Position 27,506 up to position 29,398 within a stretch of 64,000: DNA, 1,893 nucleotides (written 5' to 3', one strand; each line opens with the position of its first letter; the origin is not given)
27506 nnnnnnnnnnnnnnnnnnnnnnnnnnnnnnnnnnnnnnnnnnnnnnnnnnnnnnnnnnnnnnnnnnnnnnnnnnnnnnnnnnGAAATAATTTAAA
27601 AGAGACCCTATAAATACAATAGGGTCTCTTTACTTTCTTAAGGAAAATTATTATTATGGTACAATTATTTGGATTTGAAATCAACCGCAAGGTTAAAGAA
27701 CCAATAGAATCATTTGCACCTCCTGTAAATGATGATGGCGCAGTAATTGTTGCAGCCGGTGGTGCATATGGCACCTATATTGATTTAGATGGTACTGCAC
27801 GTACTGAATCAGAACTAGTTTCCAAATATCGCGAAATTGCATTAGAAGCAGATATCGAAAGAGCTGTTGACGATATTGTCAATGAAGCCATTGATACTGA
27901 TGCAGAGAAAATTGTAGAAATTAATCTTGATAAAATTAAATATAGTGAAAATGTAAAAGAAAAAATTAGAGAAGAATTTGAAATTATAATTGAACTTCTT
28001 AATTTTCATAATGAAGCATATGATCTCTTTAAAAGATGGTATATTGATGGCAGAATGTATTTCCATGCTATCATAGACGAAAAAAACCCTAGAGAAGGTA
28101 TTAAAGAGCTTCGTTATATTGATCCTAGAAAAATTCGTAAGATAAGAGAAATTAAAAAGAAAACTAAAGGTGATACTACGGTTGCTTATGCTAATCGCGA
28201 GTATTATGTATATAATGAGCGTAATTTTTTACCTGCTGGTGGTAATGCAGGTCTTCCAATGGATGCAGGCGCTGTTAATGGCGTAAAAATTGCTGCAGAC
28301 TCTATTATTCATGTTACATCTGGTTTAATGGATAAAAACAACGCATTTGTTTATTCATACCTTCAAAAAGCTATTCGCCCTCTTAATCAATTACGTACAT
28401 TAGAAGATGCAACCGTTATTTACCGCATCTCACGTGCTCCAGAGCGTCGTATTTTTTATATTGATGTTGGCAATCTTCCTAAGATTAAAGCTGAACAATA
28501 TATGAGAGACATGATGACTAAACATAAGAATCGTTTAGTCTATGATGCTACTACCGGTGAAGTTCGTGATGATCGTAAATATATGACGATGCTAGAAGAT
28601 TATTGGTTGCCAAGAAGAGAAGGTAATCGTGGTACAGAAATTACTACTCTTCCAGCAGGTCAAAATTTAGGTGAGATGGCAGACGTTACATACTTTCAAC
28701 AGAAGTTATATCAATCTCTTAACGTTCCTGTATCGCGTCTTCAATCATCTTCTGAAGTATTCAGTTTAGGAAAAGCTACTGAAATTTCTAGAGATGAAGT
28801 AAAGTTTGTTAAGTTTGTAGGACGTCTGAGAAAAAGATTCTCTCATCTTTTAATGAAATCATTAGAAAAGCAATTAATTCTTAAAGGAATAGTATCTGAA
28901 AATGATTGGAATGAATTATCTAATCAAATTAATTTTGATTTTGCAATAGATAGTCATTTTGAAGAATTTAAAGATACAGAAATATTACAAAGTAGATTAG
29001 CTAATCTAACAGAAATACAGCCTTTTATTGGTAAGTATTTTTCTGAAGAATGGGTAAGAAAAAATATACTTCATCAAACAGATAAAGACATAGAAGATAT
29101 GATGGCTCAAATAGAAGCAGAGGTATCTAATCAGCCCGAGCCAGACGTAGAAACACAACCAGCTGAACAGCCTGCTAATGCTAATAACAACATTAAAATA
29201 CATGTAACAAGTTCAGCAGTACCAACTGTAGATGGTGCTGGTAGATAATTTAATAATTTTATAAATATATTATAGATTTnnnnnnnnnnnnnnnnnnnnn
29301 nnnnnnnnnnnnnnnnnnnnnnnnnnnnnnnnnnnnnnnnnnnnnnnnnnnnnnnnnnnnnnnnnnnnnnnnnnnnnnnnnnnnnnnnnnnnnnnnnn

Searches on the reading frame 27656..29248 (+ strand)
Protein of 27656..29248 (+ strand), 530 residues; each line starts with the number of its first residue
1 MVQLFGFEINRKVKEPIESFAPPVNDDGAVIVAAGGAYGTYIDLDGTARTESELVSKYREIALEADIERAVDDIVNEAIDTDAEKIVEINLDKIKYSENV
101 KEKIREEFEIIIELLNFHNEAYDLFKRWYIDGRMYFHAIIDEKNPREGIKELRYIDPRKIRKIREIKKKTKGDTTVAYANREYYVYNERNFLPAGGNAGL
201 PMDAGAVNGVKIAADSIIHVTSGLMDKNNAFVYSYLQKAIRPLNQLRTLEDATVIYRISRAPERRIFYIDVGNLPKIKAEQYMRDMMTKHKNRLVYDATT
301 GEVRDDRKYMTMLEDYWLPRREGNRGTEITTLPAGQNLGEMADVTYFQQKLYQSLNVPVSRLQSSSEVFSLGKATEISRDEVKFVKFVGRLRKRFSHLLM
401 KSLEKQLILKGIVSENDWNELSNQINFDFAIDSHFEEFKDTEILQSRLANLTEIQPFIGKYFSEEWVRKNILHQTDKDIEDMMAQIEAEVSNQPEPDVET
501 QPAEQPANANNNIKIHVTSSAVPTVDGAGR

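Call 8: search_protein_families(library=phrogs, proteins=[window:27656-29248:+])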
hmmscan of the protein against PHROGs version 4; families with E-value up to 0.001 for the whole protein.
window:27656-29248:+ (530 aa): 1 family
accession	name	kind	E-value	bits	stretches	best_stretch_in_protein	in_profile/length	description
phrog_213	-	head and packaging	8.4e-202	672.4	1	1-508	2-516/528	portal protein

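Call 9: search_dna_similar(query=window:27656-29248:+, collection=phages, mode=protein, max_rows=40)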
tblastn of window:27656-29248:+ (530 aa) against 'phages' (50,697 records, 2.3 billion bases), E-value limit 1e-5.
Records with a match: 2587; places in all: 2590; records where one place covers at least 80% of the query: 2432.
Best place of each record, by identity: <60% 2587.
By first word of the organism name: Escherichia 667; Synechococcus 382; Klebsiella 330; Salmonella 202; Vibrio 134; Shigella 89; Aeromonas 80; Acinetobacter 71; Cyanophage 62; Enterobacter 58; and 60 more.
By host as written in the record: - 466; Escherichia coli 278; Klebsiella pneumoniae 114; Synechococcus 107; Synechococcus sp. 41; Escherichia coli O157:H7 38; Salmonella enterica 29; Synechococcus sp. WH7803 28; and 571 more.
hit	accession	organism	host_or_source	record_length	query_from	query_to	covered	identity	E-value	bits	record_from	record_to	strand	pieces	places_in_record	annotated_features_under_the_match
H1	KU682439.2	Stenotrophomonas phage vB_SmaS-DLP_6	Stenotrophomonas maltophilia D1571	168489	1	496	94%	57.0%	1e-166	529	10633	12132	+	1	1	portal vertex of head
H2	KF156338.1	Synechococcus phage ACG-2014h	Synechococcus sp. WH7803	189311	1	504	95%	52.2%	1e-154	494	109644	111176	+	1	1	portal vertex protein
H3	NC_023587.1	Synechococcus phage ACG-2014h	Synechococcus sp. WH7803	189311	1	504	95%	52.2%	1e-154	494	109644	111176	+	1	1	portal protein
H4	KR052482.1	Sinorhizobium phage phiN3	Sinorhizobium meliloti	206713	1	475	90%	55.2%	1e-147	474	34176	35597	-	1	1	portal vertex protein of head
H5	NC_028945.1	Sinorhizobium phage phiN3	Sinorhizobium meliloti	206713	1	475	90%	55.2%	1e-147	474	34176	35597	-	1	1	portal vertex protein of head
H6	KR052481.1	Sinorhizobium phage phiM19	Sinorhizobium meliloti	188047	1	475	90%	54.8%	6e-147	472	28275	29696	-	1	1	portal vertex protein of head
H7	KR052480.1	Sinorhizobium phage phiM7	Sinorhizobium meliloti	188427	1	475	90%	54.8%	6e-147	472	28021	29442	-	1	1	portal vertex protein of head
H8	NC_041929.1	Sinorhizobium phage phiM7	Sinorhizobium meliloti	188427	1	475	90%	54.8%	6e-147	472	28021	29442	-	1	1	portal vertex protein of head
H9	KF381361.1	Sinorhizobium phage phiM12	Sinorhizobium meliloti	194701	1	475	90%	54.8%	6e-147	472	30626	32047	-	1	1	portal vertex protein of head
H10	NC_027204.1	Sinorhizobium phage phiM12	Sinorhizobium meliloti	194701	1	475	90%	54.8%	6e-147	472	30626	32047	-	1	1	portal vertex protein of head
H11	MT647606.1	Pelagibacter phage Mosig EXVC030M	Candidatus Pelagibacter ubique HTCC1062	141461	1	492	93%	52.8%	2e-153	491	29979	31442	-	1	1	putative portal protein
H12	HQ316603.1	Cyanophage S-SSM6b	Synechococcus sp. WH8109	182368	3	491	92%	52.8%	9e-149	477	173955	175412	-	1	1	portal protein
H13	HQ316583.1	Synechococcus phage S-SSM4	Synechococcus sp. WH8018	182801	3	491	92%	52.8%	9e-149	477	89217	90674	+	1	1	portal protein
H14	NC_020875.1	Synechococcus phage S-SSM4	Synechococcus sp. WH8018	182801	3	491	92%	52.8%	9e-149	477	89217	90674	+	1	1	portal protein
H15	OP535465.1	Synechococcus phage S-CREM1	Synechococcus sp. CB0101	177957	1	503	95%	51.2%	1e-148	477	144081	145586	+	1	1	portal vertex protein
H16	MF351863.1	Synechococcus phage Bellamy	Synechococcus str. WH8109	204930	1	529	100%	48.6%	3e-146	470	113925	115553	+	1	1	128: portal protein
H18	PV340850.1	Synechococcus phage Sf-CH1b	Synechococcus sp. WH8102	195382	1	490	92%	52.3%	5e-153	489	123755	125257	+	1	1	portal protein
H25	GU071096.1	Synechococcus phage S-ShM2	Synechococcus sp. WH8102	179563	1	489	92%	52.3%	1e-147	474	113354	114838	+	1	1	gp20: portal vertex protein of head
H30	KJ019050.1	Synechococcus phage ACG-2014d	-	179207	1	492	93%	51.9%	5e-148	475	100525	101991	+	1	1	portal vertex protein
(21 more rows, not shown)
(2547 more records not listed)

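Call 12: find_related_loci(query=window:27656-29248:+, collection=viral_contigs, flank=4000)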
Query window:27656-29248:+ (530 aa) in viral_contigs; peptide patterns used: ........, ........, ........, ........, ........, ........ (x = any residue, [..] = any of these).
348 stretches matched a pattern; 330 encode a relative of the query (tblastn E <= 1e-3); the best 80 are kept; 80 distinct loci.
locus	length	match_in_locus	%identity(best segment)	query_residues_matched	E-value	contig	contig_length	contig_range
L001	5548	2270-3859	92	1-530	0e+0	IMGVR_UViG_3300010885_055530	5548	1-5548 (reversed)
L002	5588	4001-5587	88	1-526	0e+0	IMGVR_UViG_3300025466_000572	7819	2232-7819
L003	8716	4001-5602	86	1-530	0e+0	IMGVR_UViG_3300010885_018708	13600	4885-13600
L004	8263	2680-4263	77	2-530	0e+0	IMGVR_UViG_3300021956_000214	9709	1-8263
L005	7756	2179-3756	76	2-530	0e+0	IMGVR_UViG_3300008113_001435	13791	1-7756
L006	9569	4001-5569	75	2-530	0e+0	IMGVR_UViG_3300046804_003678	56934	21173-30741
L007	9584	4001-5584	75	2-530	0e+0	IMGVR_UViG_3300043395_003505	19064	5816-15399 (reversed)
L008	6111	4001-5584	75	2-530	0e+0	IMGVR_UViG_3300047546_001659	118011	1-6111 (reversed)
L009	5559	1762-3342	71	1-528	0e+0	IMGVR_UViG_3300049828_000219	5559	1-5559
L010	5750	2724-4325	72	1-530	0e+0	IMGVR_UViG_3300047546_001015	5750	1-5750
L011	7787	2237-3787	71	1-513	0e+0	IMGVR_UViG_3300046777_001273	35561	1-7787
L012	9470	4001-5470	76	1-489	0e+0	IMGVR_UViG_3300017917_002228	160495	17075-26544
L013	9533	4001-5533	70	1-510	0e+0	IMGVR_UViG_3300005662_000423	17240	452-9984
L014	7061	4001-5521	71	1-503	0e+0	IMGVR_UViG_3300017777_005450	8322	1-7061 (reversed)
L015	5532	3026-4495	73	1-489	0e+0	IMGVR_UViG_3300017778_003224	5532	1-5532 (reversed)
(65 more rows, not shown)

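Call 34: get_annotated_region(hit=H1, flank=1200)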
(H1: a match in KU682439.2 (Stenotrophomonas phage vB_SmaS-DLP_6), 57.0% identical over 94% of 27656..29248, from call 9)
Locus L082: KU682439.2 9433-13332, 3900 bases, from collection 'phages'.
description: Stenotrophomonas phage vB_SmaS-DLP_6, complete genome.
organism: Stenotrophomonas phage vB_SmaS-DLP_6 (NCBI taxid 1651816)
taxonomy: Viruses; Duplodnaviria; Heunggongvirae; Uroviricota; Caudoviricetes
host: Stenotrophomonas maltophilia D1571; source: soil; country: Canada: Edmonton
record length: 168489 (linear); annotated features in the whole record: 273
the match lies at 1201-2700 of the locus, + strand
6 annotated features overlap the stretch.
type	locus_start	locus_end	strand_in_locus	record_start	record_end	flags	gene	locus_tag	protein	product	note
CDS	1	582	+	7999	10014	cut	-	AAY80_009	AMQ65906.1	tail sheath protein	-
CDS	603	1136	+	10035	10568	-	-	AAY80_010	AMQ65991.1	tail tube protein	-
CDS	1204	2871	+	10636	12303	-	-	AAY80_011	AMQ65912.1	portal vertex of head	-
CDS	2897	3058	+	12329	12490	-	-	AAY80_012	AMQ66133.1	hypothetical protein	-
CDS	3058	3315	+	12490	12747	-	-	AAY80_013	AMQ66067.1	holin protein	-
CDS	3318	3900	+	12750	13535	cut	-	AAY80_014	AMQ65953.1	hypothetical protein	-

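Call 35: get_annotated_region(hit=H11, flank=1200)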
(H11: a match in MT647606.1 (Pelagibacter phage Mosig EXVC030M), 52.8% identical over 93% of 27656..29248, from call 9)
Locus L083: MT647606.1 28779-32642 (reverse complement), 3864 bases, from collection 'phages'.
description: Pelagibacter phage Mosig EXVC030M, complete genome.
organism: Pelagibacter phage Mosig EXVC030M (NCBI taxid 2759214)
taxonomy: Viruses; Duplodnaviria; Heunggongvirae; Uroviricota; Caudoviricetes; Kyanoviridae
host: Candidatus Pelagibacter ubique HTCC1062; source: oxygen minimum zone; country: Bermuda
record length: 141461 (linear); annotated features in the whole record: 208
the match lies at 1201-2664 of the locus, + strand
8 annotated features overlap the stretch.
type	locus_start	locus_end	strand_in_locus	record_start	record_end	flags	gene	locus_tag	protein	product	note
CDS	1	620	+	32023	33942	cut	-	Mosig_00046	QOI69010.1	putative tail sheath protein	-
CDS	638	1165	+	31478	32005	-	-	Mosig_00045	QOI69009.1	putative tail tube protein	-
CDS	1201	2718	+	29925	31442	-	-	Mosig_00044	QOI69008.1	putative portal protein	-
CDS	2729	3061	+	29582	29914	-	-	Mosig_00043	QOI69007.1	hypothetical protein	-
CDS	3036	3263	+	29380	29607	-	-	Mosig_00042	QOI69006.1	hypothetical protein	-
CDS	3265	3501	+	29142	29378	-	-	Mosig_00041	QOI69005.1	hypothetical protein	-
CDS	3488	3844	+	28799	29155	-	-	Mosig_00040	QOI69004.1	hypothetical protein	-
CDS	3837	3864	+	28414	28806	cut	-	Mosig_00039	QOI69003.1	hypothetical protein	-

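Call 36: get_annotated_region(hit=H9, flank=1200)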
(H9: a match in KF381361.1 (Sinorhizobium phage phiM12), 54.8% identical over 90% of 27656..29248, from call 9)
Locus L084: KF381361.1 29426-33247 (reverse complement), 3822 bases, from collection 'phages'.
description: Sinorhizobium phage phiM12, complete genome.
organism: Sinorhizobium phage phiM12 (NCBI taxid 1357423)
taxonomy: Viruses; Duplodnaviria; Heunggongvirae; Uroviricota; Caudoviricetes; Emdodecavirus; Emdodecavirus M12
host: Sinorhizobium meliloti; source: -; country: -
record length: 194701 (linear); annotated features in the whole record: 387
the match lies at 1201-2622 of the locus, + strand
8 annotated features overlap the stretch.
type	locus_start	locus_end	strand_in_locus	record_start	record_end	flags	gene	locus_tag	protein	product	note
CDS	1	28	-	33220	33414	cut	-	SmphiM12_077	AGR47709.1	hypothetical protein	-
CDS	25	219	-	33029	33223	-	-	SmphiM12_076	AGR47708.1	hypothetical protein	-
CDS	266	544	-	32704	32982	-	-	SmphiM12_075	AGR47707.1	hypothetical protein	-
CDS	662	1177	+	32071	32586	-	-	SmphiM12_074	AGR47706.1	tail tube protein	pfam06841, T4-like virus tail tube protein gp19; gp19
CDS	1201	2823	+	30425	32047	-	-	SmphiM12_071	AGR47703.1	portal vertex protein of head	PHA02531 conserved domain, portal vertex protein; pfam07230 protein family, Bacteriophage T4-like capsid assembly ...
CDS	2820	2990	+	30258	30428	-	-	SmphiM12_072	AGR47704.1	hypothetical protein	-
CDS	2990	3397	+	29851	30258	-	-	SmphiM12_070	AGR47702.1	hypothetical protein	-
CDS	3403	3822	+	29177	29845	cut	-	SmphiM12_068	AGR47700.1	prohead core scaffold and protease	PHA00911 conserved domain, prohead core scaffolding protein and protease; gp21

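Call 37: get_annotated_region(hit=H2, flank=1200)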
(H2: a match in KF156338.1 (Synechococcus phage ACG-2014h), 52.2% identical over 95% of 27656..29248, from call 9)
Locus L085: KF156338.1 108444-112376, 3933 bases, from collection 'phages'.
description: Synechococcus phage S-MbCM7, complete genome.
organism: Synechococcus phage ACG-2014h (NCBI taxid 1340810)
taxonomy: Viruses; Duplodnaviria; Heunggongvirae; Uroviricota; Caudoviricetes; Kyanoviridae; Sedonavirus; Sedonavirus tusconh
host: Synechococcus sp. WH7803; source: -; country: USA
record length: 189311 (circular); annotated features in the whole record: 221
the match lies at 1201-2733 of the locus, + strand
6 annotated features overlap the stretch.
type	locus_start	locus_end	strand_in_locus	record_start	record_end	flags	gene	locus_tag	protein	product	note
CDS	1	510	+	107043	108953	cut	-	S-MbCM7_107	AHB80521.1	tail sheath monomer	gp18; similar to T4-GC_1129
CDS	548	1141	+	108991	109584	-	-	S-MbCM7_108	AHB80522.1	head-proximal tip of tail tube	gp3; similar to T4-GC_133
CDS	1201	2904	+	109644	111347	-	-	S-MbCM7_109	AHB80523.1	portal vertex protein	gp20'; similar to T4-GC_1022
CDS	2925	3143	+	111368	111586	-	-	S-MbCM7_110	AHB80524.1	hypothetical protein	similar to T4-GC_837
CDS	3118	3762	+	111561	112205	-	-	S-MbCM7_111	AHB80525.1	prohead core scaffold protein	gp21; similar to T4-GC_129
CDS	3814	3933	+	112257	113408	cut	-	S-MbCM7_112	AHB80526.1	scaffold prohead core protein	gp22; similar to T4-GC_408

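Call 55: search_protein_families(library=pfam, proteins=[L005:1554-2171:+, window:27656-29248:+], max_evalue=0.001)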
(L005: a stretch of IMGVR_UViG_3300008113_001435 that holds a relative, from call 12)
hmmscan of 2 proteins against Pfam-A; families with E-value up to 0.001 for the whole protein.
L005:1554-2171:+ (205 aa): 1 family
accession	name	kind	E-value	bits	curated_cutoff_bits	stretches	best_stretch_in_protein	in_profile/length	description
PF07460.16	NUMOD3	-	1.4e-06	28.6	20.4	1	112-132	16-36/37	NUMOD3 motif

window:27656-29248:+ (530 aa): 1 family
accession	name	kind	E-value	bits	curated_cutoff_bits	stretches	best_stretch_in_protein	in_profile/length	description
PF07230.16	Portal_T4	-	8.2e-175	582.1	22.9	1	52-489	2-433/433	Bacteriophage T4-like portal protein (Gp20)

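Call 64: get_annotated_region(hit=H13, flank=400)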
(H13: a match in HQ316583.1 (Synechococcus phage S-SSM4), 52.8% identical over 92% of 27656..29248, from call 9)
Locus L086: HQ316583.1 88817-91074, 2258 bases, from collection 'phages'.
description: Cyanophage S-SSM4 genomic sequence.
organism: Synechococcus phage S-SSM4 (NCBI taxid 536466)
taxonomy: Viruses; Duplodnaviria; Heunggongvirae; Uroviricota; Caudoviricetes; Kyanoviridae; Greenvirus; Greenvirus ssm4
host: Synechococcus sp. WH8018; source: Atlantic: W Sargasso Sea; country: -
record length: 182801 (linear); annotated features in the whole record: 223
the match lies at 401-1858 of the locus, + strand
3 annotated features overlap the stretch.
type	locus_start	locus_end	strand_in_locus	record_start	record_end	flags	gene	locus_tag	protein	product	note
CDS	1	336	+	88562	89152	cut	-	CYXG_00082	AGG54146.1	tail tube protein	-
CDS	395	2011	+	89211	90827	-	-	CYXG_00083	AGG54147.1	portal protein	-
CDS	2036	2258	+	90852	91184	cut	-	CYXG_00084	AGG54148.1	hypothetical protein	-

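Call 65: get_annotated_region(hit=H15, flank=400)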
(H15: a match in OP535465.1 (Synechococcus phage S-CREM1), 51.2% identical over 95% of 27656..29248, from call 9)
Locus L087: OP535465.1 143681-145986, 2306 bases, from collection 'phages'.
description: Synechococcus phage S-CREM1, complete genome.
organism: Synechococcus phage S-CREM1 (NCBI taxid 2982919)
taxonomy: Viruses; Duplodnaviria; Heunggongvirae; Uroviricota; Caudoviricetes; Kyanoviridae
host: Synechococcus sp. CB0101; source: -; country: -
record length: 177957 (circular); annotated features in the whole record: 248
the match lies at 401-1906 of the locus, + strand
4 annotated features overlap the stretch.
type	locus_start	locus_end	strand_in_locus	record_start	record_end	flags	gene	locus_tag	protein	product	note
CDS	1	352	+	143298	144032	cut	-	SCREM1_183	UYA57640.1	tail tube protein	-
CDS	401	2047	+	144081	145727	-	-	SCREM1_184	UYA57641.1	portal vertex protein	-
CDS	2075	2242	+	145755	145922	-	-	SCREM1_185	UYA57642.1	prehead core component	-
CDS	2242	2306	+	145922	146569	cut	-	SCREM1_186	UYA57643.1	prehead core component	-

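Call 66: get_annotated_region(hit=H16, flank=400)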
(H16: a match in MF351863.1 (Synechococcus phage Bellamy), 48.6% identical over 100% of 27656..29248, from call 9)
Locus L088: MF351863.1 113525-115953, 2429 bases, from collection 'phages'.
description: Synechococcus phage Bellamy, complete genome.
organism: Synechococcus phage Bellamy (NCBI taxid 2023996)
taxonomy: Viruses; Duplodnaviria; Heunggongvirae; Uroviricota; Caudoviricetes; Kyanoviridae; Bellamyvirus; Bellamyvirus bellamy
host: Synechococcus str. WH8109; source: seawater; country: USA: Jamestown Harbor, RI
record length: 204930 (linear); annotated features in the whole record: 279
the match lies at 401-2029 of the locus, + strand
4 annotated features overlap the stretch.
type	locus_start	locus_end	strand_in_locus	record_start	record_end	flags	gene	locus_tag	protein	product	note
CDS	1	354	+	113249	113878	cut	127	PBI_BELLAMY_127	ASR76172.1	tail tube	-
CDS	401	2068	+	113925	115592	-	128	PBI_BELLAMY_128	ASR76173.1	portal protein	portal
CDS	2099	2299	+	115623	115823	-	129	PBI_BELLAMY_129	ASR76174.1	hypothetical protein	-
CDS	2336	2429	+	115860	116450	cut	130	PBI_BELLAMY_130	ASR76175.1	hypothetical protein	-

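Call 67: get_annotated_region(hit=H18, flank=400)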
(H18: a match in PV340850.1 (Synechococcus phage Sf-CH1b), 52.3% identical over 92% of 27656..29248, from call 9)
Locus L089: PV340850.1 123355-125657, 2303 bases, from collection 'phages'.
description: Synechococcus phage Sf-CH1b, complete genome.
organism: Synechococcus phage Sf-CH1b (NCBI taxid 3413213)
taxonomy: Viruses
host: Synechococcus sp. WH8102; source: Petrosia ficiformis pink cortex; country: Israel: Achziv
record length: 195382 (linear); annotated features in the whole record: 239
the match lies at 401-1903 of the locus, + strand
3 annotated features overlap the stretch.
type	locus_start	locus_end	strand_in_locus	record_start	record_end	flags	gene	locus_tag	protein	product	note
CDS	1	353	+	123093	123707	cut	-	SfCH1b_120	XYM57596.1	tail tube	-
CDS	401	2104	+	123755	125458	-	-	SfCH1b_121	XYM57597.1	portal protein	-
CDS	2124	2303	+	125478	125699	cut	-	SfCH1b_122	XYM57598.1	hypothetical protein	-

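Call 68: get_annotated_region(hit=H25, flank=400)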
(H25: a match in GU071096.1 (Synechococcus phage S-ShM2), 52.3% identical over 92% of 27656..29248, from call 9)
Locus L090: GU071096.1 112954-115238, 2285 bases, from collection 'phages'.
description: Synechococcus phage S-ShM2, complete genome.
organism: Synechococcus phage S-ShM2 (NCBI taxid 445683)
taxonomy: Viruses; Duplodnaviria; Heunggongvirae; Uroviricota; Caudoviricetes; Kyanoviridae; Ahtivirus; Ahtivirus sagseatwo
host: Synechococcus sp. WH8102; source: -; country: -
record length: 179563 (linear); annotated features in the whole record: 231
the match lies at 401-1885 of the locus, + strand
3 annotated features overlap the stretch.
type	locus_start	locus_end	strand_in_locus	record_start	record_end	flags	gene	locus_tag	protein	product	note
CDS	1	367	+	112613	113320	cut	gp19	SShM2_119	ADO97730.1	tail tube monomer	T4-LIKE GC: 126; similar to Synechococcus phage S-SM1 protein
CDS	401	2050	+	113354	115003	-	gp20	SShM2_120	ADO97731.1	portal vertex protein of head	T4-LIKE GC: 127; similar to Synechococcus phage S-SM1 protein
CDS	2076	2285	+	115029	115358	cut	-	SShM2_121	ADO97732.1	hypothetical protein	T4-LIKE GC: 407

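Call 69: get_annotated_region(hit=H30, flank=400)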
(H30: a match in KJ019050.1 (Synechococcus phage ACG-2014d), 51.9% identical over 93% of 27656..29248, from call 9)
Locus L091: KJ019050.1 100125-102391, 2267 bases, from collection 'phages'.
description: Synechococcus phage ACG-2014d isolate Syn7803C77, complete genome.
organism: Synechococcus phage ACG-2014d (NCBI taxid 1493509)
taxonomy: Viruses; Duplodnaviria; Heunggongvirae; Uroviricota; Caudoviricetes; Kyanoviridae; Lowelvirus; Lowelvirus tuscon4d
host: -; source: -; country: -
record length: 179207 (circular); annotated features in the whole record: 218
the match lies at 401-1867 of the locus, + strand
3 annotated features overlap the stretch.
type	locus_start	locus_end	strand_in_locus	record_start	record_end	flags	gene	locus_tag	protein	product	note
CDS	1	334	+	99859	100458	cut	-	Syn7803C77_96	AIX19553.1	tail tube monomer protein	gp19 tail tube monomer protein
CDS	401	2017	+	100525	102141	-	-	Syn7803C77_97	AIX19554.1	portal vertex protein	gp20 portal vertex protein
CDS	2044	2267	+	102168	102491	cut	-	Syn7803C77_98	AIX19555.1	hypothetical protein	-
